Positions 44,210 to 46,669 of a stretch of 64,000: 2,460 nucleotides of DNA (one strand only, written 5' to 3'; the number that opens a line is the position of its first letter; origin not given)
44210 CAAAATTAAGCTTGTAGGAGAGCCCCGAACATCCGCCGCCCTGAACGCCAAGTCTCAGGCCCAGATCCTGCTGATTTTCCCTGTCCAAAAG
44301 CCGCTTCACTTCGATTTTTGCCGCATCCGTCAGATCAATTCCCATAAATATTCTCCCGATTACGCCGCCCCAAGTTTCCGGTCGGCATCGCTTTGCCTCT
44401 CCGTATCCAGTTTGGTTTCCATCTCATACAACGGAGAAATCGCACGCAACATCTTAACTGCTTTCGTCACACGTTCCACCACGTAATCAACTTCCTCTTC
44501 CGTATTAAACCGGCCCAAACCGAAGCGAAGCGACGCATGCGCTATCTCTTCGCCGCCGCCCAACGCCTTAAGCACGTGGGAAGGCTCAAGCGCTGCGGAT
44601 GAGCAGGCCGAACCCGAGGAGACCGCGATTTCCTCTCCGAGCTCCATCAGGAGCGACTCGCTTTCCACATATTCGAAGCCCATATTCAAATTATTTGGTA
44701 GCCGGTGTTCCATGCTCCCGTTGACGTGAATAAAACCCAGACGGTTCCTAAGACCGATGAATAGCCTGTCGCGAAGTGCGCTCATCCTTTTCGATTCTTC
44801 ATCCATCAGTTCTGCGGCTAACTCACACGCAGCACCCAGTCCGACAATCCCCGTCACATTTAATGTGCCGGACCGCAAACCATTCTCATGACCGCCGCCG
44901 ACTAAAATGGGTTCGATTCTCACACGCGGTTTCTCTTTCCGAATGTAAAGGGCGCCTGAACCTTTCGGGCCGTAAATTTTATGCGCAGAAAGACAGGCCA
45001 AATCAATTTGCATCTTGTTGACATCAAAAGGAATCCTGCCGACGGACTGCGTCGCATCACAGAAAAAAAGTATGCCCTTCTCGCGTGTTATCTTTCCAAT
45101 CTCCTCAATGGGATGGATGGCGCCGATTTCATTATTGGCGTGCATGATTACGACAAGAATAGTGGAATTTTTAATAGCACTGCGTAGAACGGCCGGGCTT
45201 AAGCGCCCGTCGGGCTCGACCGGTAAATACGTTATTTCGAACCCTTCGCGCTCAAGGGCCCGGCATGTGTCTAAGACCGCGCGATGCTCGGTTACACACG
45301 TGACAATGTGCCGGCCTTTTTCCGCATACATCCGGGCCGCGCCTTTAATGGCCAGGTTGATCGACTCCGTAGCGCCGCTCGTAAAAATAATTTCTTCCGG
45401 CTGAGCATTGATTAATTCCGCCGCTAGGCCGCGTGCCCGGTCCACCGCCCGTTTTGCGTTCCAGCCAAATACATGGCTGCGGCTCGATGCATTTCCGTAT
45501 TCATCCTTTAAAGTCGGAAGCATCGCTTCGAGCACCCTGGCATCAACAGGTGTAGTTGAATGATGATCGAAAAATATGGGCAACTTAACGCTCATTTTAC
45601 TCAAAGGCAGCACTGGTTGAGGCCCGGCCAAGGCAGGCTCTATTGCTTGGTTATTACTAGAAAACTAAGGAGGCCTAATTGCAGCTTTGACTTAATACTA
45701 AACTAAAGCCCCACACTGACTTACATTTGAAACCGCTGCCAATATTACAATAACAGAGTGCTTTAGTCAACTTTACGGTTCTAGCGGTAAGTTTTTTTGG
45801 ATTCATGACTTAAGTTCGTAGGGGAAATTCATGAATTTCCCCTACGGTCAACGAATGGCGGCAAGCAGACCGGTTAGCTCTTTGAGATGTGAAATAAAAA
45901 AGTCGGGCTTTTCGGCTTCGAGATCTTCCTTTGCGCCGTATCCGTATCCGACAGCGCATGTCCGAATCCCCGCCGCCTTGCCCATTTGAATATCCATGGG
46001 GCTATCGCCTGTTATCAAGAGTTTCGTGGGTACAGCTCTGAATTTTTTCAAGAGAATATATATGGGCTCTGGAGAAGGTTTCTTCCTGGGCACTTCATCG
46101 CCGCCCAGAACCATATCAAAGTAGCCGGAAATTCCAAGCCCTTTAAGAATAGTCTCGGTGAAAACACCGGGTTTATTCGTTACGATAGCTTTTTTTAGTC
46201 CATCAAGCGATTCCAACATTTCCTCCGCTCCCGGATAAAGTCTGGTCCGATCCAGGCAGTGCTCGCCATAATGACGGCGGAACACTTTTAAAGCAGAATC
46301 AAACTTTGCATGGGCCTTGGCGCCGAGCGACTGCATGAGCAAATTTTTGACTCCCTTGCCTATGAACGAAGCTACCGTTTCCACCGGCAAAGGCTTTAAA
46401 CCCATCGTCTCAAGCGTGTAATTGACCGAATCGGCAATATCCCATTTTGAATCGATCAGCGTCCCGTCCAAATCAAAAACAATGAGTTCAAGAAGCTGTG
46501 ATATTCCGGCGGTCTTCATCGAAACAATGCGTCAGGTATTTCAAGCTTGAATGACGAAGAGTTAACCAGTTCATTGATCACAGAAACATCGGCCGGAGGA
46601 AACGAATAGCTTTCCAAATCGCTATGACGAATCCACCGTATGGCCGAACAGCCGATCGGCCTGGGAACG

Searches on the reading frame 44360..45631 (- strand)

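Call 7: search_protein_families(library=ncbifam, max_evalue=1e-10, proteins=[window:44360-45631:-])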
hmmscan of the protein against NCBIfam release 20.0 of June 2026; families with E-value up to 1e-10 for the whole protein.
window:44360-45631:- (423 aa): 15 families
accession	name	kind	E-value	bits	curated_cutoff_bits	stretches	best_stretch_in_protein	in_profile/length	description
NF010611.0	PRK14012.1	equivalog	6.4e-175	581.9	548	1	14-405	2-392/406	IscS subfamily cysteine desulfurase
TIGR02006.1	IscS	equivalog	3.1e-168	559.9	643.2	1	15-405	1-388/402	IscS subfamily cysteine desulfurase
TIGR03402.1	FeS_nifS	equivalog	2.2e-144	480.9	530.75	1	19-401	1-379/379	cysteine desulfurase NifS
TIGR03235.1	DNA_S_dndA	equivalog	2.3e-125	418.6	480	1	20-371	1-352/353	cysteine desulfurase DndA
TIGR03403.1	nifS_epsilon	equivalog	2.8e-107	358.9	587.7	1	19-399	1-380/382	NifS family cysteine desulfurase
NF002806.0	PRK02948.1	subfamily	5.3e-87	292.3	304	1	19-391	2-371/381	IscS subfamily cysteine desulfurase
TIGR01977.1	am_tr_V_EF2568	hypoth_equivalog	1.6e-53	182.1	377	1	20-389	2-374/376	cysteine desulfurase family protein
TIGR01979.1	sufS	subfamily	7e-50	170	475.1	1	16-395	17-402/403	SufS family cysteine desulfurase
NF040779.1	Sec_lyase_SclA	exception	2.9e-37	128.5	525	1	32-390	15-375/378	selenocysteine lyase SclA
NF041166.1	f2_encap_cargo1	exception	1.1e-33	117.3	800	1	18-234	246-464/623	family 2A encapsulin nanocompartment cargo protein cysteine desulfurase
NF006791.0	PRK09295.1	equivalog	3.1e-33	115.4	661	1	21-394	27-404/406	cysteine desulfurase SufS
NF008126.0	PRK10874.1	equivalog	4.8e-31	108.3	607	1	26-396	28-400/401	cysteine desulfurase CsdA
TIGR01976.1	am_tr_V_VC1184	hypoth_equivalog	5.7e-29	101.6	352.35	1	18-385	19-398/401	cysteine desulfurase-like protein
TIGR03392.1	FeS_syn_CsdA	equivalog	9.4e-28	97.5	493.6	1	34-396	33-397/398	cysteine desulfurase CsdA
TIGR04343.1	egtE_PLP_lyase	equivalog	7.3e-16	57.9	400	1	58-246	51-230/370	ergothioneine biosynthesis PLP-dependent enzyme EgtE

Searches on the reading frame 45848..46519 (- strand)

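Call 31: search_protein_families(library=pfam, max_evalue=0.00001, proteins=[window:45848-46519:-])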
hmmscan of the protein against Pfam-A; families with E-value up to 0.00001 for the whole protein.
window:45848-46519:- (223 aa): 4 families
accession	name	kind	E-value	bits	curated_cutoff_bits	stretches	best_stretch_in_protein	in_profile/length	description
PF13419.12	HAD_2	-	3e-40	138.7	23.8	1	13-190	1-178/178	Haloacid dehalogenase-like hydrolase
PF00702.32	Hydrolase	-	2.7e-28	100.1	26.4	1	11-184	2-191/191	haloacid dehalogenase-like hydrolase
PF13242.12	Hydrolase_like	-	1.8e-10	41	22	1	146-215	3-75/75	HAD-hyrolase-like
PF12710.13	HAD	-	1.7e-09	38.9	27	1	13-180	1-188/189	haloacid dehalogenase-like hydrolase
